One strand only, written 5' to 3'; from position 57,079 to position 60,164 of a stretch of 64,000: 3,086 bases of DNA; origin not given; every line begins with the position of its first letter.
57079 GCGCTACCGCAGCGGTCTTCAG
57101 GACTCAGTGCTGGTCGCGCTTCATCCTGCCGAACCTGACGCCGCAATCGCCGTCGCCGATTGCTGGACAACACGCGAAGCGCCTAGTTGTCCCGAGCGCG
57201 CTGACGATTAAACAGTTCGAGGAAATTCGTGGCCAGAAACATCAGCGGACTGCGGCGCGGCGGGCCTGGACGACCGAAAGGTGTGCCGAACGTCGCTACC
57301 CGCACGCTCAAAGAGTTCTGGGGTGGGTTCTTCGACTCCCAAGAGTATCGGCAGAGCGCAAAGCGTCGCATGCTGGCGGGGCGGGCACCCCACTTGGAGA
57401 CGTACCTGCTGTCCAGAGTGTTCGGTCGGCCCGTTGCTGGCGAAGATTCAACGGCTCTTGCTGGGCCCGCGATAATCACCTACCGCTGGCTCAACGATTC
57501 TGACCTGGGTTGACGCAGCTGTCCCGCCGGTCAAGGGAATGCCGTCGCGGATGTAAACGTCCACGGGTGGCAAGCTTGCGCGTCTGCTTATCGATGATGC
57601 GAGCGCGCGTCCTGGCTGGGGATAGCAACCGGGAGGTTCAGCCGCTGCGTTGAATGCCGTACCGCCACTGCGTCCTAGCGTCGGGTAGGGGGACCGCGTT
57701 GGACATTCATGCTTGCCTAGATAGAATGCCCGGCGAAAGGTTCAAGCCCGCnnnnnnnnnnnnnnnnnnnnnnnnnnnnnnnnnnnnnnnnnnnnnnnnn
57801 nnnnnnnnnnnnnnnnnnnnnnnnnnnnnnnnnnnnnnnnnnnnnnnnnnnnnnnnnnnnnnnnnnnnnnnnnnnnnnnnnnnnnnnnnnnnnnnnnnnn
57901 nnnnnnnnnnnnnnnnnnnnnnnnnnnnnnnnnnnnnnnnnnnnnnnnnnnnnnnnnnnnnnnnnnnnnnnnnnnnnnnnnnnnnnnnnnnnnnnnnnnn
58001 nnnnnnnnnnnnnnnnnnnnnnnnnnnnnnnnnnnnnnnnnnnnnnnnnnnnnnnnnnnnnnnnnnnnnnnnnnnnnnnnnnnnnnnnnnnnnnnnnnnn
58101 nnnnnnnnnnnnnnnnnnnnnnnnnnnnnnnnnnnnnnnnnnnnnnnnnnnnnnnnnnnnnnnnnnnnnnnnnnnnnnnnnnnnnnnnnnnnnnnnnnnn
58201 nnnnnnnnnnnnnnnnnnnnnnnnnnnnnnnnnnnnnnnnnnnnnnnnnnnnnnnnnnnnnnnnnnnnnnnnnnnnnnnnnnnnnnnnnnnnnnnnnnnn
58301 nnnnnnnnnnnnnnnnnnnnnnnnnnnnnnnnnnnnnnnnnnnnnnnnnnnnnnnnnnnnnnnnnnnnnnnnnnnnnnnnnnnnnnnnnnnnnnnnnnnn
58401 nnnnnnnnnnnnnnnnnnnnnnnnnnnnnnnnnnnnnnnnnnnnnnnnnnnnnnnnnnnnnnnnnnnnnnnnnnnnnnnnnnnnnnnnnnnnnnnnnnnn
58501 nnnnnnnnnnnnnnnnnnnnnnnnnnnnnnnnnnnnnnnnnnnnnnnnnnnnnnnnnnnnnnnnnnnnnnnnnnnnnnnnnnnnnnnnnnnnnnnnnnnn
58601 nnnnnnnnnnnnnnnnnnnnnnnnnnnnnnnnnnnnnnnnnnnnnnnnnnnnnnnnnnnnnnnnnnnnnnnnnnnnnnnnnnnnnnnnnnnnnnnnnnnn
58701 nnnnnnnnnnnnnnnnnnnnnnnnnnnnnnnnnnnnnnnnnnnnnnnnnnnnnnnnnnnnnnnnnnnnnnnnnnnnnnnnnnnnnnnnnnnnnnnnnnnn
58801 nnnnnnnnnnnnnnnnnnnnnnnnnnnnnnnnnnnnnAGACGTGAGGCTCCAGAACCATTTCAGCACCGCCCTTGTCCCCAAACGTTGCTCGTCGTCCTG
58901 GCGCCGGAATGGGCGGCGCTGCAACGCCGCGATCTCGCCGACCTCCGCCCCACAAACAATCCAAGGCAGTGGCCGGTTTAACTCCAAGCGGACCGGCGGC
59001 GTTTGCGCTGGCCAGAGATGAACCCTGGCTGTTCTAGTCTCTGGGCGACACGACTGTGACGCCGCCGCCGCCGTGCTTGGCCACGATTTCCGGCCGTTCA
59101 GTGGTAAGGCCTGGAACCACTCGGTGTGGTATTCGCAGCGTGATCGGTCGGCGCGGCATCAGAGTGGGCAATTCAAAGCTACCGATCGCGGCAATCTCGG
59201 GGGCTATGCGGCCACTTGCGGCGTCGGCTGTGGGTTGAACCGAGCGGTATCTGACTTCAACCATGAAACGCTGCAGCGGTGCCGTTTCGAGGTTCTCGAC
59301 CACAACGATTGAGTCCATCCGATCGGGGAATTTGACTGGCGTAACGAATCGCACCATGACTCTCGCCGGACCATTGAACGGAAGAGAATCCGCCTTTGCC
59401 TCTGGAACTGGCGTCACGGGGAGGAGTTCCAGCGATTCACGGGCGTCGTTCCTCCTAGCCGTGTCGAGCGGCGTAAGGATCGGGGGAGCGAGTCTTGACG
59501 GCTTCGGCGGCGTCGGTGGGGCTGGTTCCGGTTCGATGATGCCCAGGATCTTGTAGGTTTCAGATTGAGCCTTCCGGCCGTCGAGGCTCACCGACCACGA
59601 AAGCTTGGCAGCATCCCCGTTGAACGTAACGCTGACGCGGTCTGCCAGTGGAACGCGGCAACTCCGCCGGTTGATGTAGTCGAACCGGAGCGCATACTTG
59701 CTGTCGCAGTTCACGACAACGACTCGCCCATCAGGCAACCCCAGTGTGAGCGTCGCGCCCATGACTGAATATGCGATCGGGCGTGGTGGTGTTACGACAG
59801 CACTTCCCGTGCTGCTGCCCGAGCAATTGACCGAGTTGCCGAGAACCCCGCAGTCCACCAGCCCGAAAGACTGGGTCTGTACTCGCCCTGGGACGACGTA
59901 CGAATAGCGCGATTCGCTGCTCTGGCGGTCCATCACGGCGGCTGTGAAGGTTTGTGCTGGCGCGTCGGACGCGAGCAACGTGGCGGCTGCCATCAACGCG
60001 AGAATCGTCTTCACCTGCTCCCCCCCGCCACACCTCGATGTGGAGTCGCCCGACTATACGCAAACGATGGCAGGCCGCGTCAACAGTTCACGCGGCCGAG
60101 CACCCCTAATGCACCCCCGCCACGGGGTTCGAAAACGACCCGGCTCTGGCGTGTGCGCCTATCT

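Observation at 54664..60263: Integrated element of about 5.6 kb in tRNA-Val(CAC) with 51-bp direct repeats, encoding integrase, Xis-like, HUH Rep and low-GC secreted cargo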

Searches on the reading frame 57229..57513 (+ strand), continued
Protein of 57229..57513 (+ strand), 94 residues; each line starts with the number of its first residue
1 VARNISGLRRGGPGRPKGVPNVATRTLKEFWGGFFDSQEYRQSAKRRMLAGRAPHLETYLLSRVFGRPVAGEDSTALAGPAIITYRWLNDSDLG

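Call 112: search_protein_families(library=phrogs, proteins=[L080:2382-3695:+, L081:4272-5555:+, L082:4236-5519:+, L083:4254-5579:+, L085:4249-5589:+, L086:4156-5607:+, L088:4206-5699:+, L100:4266-5663:+, L128:4234-5556:+, L132:4306-5652:+], max_evalue=0.00001)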
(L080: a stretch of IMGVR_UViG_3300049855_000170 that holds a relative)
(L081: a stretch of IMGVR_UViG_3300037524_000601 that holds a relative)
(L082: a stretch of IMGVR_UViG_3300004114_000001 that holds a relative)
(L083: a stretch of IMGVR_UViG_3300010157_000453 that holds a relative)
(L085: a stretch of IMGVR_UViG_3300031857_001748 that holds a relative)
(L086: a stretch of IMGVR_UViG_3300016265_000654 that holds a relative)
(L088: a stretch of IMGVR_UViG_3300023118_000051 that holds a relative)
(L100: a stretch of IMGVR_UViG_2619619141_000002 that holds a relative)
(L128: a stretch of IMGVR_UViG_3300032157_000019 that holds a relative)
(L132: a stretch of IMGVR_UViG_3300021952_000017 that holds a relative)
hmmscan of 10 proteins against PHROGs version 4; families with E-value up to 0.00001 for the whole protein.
L080:2382-3695:+ (437 aa): 3 families
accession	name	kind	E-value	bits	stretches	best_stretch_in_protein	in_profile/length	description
phrog_2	-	head and packaging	2.6e-37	130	1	25-425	270-599/807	terminase large subunit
phrog_10250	-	head and packaging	5.8e-18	66.4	1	208-427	2-223/228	terminase large subunit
phrog_7579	-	head and packaging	4.2e-08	33.7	1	25-224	9-213/239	terminase large subunit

L081:4272-5555:+ (427 aa): 2 families
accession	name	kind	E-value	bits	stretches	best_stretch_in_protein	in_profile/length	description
phrog_2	-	head and packaging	1.1e-36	128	1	8-415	264-599/807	terminase large subunit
phrog_10250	-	head and packaging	2.2e-17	64.6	1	202-415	4-221/228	terminase large subunit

L082:4236-5519:+ (427 aa): 2 families
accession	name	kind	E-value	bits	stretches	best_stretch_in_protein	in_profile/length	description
phrog_2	-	head and packaging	2.5e-34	120.1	1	11-415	264-600/807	terminase large subunit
phrog_10250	-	head and packaging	3.1e-19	70.6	1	200-417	3-224/228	terminase large subunit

L083:4254-5579:+ (441 aa): 4 families
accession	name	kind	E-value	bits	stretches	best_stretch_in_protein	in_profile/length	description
phrog_2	-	head and packaging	1.5e-50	173.8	1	10-421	264-597/807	terminase large subunit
phrog_7579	-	head and packaging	2.2e-14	54.3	1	11-225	4-220/239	terminase large subunit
phrog_9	-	head and packaging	2.2e-07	31.1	1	14-329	204-593/812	terminase large subunit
phrog_675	-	head and packaging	5.8e-06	25.9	0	10-163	41-193/576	terminase large subunit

L085:4249-5589:+ (446 aa): 3 families
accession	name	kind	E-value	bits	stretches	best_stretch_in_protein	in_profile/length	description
phrog_2472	-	unknown function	3.1e-36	126.4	1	213-403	110-307/324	-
phrog_2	-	head and packaging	7.5e-36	125.2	1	13-404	267-591/807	terminase large subunit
phrog_7579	-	head and packaging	6.8e-08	33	1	26-221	19-220/239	terminase large subunit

L086:4156-5607:+ (483 aa): 3 families
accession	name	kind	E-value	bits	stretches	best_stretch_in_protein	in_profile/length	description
phrog_2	-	head and packaging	4.9e-38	132.4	1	51-449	269-596/807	terminase large subunit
phrog_2472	-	unknown function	1.9e-37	130.4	1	250-445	109-309/324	-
phrog_7579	-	head and packaging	1.5e-09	38.4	1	63-263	17-224/239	terminase large subunit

L088:4206-5699:+ (497 aa): 1 family
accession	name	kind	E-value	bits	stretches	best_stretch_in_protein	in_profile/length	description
phrog_2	-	head and packaging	1.9e-17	64.3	1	24-466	267-588/807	terminase large subunit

L100:4266-5663:+ (465 aa): 2 families
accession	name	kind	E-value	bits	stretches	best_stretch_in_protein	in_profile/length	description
phrog_2472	-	unknown function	1.2e-33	117.8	1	213-433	96-310/324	-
phrog_2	-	head and packaging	7.3e-23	82.2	1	8-436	263-598/807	terminase large subunit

L128:4234-5556:+ (440 aa): 3 families
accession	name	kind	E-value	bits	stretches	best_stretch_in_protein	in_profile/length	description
phrog_2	-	head and packaging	8.9e-37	128.2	1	21-407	269-596/807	terminase large subunit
phrog_2472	-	unknown function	2.4e-34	120.2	1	206-404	103-309/324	-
phrog_7579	-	head and packaging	9.9e-10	39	1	26-210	18-209/239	terminase large subunit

L132:4306-5652:+ (448 aa): 3 families
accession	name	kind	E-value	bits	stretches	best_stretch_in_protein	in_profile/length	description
phrog_2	-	head and packaging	1.4e-37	130.9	1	20-413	275-596/807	terminase large subunit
phrog_2472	-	unknown function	1.1e-35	124.6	1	214-409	110-309/324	-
phrog_7579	-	head and packaging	3.8e-11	43.6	1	27-217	18-215/239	terminase large subunit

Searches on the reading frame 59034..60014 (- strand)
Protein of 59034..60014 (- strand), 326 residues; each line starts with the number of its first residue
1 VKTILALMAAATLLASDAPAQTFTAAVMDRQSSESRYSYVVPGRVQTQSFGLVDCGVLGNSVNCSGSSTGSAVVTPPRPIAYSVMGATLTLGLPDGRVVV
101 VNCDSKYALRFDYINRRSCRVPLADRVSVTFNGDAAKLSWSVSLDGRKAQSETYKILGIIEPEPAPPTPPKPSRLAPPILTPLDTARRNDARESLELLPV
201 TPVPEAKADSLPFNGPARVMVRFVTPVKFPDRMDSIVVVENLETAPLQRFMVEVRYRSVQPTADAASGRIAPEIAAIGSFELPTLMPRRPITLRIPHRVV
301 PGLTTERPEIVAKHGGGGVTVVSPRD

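Call 4: search_protein_families(library=pfam, proteins=[window:59034-60014:-], max_evalue=1)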
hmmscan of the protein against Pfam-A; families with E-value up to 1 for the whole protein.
window:59034-60014:- (326 aa): 0 families

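Call 5: search_protein_families(library=phrogs, proteins=[window:59034-60014:-], max_evalue=0.1)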
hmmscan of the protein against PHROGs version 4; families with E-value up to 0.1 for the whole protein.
window:59034-60014:- (326 aa): 0 families

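Call 75: search_protein_families(library=padloc, proteins=[window:59034-60014:-], max_evalue=0.01)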
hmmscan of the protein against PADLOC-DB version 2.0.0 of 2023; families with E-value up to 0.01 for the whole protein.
window:59034-60014:- (326 aa): 0 families

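Call 76: search_protein_families(library=ncbifam, proteins=[window:59034-60014:-], max_evalue=0.01)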
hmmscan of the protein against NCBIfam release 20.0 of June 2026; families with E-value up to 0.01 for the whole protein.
window:59034-60014:- (326 aa): 0 families

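Call 82: predict_structure(protein=window:59034-60014:-)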
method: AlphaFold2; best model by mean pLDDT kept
length: 326 residues; sequences in the alignment: 1
mean_pLDDT: 45.1   pTM: 0.33
mean pLDDT of the five models: 45.1, 42.6, 40.1, 36.3, 29.1
residues with pLDDT >= 90: 0; 70-90: 47; 50-70: 55; < 50: 224
segments of 3 or more residues with pLDDT < 50: 1-3, 5-172, 174-214, 263-265, 269-272, 324-326
pLDDT, mean of each block of 10 residues (from residue 1): 36 30 25 25 30 35 35 31 34 35 32 24 34 37 40 35 39 43 41 42 41 58 61 70 80 65 50 58 79 68 58 67 51
secondary structure, 60 per line:
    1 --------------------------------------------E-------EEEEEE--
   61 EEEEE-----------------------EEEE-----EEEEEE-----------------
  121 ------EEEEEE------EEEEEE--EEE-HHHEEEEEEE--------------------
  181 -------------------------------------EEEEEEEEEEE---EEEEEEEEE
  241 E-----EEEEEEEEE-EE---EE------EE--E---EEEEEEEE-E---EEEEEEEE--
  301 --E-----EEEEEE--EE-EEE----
elements in order: E53-58 E61-65 E89-92 E98-103 E127-132 E139-144 E147-149 E154-160 E218-228 E232-241 E247-255 E278-285 E291-298 E309-314 E320-322
